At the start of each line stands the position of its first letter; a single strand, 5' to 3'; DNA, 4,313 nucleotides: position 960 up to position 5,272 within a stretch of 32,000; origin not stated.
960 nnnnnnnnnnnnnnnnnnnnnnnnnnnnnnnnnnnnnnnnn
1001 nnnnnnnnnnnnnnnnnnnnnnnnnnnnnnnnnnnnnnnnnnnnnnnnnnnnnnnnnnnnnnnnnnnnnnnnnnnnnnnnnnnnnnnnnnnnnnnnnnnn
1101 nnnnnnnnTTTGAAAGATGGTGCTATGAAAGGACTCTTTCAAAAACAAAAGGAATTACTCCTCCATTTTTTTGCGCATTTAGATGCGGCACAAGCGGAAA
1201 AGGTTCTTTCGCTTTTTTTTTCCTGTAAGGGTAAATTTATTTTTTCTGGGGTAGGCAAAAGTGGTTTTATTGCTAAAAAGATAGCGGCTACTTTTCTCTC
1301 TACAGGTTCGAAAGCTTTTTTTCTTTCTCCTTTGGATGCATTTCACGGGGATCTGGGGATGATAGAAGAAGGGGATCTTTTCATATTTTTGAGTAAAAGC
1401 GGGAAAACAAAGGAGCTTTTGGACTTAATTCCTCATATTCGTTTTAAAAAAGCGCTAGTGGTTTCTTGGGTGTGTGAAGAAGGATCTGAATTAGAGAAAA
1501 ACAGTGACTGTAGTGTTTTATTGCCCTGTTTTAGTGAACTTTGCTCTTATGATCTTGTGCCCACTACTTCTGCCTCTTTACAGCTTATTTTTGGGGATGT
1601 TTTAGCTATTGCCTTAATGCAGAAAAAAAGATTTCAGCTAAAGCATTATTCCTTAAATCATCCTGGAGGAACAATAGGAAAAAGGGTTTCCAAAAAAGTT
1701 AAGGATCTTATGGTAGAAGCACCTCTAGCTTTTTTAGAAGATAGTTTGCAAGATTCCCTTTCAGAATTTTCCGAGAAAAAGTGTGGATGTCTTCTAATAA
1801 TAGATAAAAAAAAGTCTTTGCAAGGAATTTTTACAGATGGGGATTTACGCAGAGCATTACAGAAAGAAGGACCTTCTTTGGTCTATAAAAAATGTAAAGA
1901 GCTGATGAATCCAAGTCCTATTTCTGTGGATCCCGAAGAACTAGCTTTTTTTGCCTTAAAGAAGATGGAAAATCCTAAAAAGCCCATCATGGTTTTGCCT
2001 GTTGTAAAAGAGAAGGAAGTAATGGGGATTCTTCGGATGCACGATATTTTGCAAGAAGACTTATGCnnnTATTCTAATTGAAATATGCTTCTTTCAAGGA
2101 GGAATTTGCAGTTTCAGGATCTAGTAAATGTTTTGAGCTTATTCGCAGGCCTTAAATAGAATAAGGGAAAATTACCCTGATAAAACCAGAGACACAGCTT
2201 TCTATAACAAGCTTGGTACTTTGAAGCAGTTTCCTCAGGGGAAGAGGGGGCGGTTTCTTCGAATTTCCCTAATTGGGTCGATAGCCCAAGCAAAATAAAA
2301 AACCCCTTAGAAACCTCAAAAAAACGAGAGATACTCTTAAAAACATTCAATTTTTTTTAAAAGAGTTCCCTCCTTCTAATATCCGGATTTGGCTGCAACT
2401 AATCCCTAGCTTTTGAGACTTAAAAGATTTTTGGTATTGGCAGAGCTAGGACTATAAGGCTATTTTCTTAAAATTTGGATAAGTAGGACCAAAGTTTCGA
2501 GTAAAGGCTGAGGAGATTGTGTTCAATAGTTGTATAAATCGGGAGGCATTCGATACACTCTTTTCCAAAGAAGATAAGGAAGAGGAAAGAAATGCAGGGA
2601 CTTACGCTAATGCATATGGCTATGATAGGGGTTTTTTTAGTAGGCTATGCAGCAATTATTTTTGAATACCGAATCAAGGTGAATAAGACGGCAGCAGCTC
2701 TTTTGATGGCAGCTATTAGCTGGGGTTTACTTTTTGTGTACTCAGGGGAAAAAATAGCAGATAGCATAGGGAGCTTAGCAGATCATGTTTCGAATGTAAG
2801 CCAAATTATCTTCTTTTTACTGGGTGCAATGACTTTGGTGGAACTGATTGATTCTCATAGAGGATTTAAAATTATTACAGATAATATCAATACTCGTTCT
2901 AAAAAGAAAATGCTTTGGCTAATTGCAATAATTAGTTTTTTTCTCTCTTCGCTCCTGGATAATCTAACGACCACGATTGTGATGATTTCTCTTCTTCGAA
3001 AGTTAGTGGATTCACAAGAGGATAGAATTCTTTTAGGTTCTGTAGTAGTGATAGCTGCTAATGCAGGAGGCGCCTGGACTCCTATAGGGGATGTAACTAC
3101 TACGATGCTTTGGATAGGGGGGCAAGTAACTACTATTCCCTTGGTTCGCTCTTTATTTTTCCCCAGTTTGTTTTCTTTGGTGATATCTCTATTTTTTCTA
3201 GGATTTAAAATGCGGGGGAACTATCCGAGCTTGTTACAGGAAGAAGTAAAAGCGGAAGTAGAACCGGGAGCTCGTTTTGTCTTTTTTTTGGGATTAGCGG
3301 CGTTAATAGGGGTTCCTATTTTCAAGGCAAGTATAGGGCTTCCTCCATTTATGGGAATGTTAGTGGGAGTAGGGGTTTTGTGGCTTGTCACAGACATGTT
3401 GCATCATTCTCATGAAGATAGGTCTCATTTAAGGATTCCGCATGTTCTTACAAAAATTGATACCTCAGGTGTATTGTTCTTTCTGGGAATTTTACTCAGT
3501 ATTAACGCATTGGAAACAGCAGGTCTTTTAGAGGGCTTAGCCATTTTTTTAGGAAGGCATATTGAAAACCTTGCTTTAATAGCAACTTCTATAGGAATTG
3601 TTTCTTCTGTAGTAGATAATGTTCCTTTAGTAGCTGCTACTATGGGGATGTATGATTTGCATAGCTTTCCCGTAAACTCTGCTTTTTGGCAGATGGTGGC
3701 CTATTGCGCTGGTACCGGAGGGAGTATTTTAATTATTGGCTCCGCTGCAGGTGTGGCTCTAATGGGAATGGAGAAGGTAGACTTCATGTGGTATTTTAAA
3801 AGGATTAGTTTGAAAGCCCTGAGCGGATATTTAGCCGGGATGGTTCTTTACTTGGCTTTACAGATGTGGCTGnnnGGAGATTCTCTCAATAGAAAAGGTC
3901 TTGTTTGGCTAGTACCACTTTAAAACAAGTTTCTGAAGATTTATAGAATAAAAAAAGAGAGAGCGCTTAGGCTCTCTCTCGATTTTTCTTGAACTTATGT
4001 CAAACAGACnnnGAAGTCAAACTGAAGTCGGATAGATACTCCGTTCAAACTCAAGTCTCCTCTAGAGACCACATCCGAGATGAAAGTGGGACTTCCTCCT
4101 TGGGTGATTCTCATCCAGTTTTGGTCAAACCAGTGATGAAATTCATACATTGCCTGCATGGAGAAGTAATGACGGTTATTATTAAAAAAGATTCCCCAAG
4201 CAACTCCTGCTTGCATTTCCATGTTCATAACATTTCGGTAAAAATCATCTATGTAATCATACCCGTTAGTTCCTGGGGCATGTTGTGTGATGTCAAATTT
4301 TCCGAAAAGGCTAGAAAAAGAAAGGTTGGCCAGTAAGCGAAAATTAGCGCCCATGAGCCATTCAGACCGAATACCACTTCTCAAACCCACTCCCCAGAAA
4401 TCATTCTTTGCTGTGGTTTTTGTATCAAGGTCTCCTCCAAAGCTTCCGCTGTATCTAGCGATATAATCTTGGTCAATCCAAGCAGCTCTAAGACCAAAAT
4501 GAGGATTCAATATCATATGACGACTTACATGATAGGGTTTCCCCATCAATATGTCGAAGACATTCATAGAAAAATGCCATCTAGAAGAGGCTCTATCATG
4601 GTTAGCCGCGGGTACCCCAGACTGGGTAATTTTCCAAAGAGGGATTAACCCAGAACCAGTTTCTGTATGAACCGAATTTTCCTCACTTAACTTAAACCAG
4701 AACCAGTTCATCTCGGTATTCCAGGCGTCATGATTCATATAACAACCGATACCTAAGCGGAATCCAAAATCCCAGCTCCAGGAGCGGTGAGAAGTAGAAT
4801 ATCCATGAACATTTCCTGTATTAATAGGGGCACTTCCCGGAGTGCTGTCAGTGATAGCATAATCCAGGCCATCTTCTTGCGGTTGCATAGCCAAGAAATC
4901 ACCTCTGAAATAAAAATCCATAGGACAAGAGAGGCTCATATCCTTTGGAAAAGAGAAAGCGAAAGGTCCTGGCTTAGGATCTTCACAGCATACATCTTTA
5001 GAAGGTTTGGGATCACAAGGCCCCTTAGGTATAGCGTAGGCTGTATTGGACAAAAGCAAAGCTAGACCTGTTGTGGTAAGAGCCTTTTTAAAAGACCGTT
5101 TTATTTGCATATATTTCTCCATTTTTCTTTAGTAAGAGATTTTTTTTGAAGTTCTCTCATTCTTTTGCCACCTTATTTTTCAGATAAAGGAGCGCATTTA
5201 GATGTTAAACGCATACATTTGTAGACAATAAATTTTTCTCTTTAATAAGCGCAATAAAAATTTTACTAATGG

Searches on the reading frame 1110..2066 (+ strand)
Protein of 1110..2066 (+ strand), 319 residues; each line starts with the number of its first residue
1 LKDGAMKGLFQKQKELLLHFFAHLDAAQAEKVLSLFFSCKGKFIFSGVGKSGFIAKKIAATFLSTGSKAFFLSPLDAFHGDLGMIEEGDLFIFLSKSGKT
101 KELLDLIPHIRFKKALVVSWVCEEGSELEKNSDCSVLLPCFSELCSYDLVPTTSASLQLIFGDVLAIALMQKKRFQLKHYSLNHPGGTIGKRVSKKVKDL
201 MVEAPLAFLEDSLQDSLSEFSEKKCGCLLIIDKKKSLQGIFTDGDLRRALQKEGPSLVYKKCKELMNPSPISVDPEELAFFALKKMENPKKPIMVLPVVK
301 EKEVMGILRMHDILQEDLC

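Call 20: search_protein_families(library=ncbifam, proteins=[window:1110-2066:+], max_evalue=0.00001)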
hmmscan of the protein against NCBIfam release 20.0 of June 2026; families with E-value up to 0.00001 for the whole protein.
window:1110-2066:+ (319 aa): 8 families
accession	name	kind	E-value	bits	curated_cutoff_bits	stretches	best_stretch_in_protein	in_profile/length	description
TIGR00393.1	kpsF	subfamily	3.5e-70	236.6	203.7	1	41-308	1-267/268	KpsF/GutQ family sugar-phosphate isomerase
NF008141.0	PRK10892.1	equivalog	1e-66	225.4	505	1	30-316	39-325/328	arabinose-5-phosphate isomerase KdsD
NF008581.0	PRK11543.1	equivalog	5.7e-60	203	481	1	34-316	36-318/321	arabinose-5-phosphate isomerase GutQ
NF041552.1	TF_PrdR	equivalog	8.6e-10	37.5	795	1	194-315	5-123/577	sigma-54 dependent transcriptional regulator PrdR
TIGR03127.2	RuMP_HxlB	equivalog_domain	2e-09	37.6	160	1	21-183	12-173/178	6-phospho-3-hexuloisomerase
NF040776.2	AlsR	equivalog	1.1e-07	31.1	400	1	23-173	113-260/279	transcriptional repressor AlsR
NF041755.1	RuMP_HxlAB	equivalog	1.6e-07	30.6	500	1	20-173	227-376/391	bifunctional 3-hexulose-6-phosphate synthase/6-phospho-3-hexuloisomerase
NF008451.0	PRK11302.1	subfamily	4.6e-06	26.3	296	1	19-174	108-259/286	transcriptional regulator HexR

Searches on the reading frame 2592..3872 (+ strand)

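Call 20: search_protein_families(library=ncbifam, proteins=[window:2592-3872:+], max_evalue=0.00001)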
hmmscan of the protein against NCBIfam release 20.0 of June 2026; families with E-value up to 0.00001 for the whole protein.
window:2592-3872:+ (427 aa): 2 families
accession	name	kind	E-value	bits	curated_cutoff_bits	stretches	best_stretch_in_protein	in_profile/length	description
TIGR00775.1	NhaD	equivalog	8e-132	440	577.1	1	8-424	3-414/420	NhaD family Na+:H+ antiporter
NF038006.1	NhaD_1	equivalog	2.1e-46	158.7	80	2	32-273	3-246/405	sodium:proton antiporter NhaD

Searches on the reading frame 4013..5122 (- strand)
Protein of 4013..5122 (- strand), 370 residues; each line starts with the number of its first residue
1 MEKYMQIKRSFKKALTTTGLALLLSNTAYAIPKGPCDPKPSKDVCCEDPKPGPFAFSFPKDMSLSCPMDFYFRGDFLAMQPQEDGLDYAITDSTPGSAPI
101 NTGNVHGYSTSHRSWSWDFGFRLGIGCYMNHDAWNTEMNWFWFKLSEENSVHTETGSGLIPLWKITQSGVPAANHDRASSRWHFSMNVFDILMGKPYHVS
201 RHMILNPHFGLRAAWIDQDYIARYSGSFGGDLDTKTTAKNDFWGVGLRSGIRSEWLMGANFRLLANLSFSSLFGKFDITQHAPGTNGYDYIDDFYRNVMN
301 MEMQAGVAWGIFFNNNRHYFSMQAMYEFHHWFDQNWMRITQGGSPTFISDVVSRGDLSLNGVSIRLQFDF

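Call 20: search_protein_families(library=ncbifam, proteins=[window:4013-5122:-], max_evalue=0.00001)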
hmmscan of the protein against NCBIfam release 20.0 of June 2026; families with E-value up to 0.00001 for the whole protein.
window:4013-5122:- (370 aa): 0 families

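Call 50: search_protein_families(library=pfam, proteins=[window:4013-5122:-], max_evalue=0.001)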
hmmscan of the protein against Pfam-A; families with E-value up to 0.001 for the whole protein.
window:4013-5122:- (370 aa): 1 family
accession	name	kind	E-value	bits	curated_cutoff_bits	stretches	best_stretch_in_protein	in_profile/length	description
PF05150.18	Legionella_OMP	-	3.6e-27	95.5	25.4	1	70-369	9-280/281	Legionella pneumophila major outer membrane protein precursor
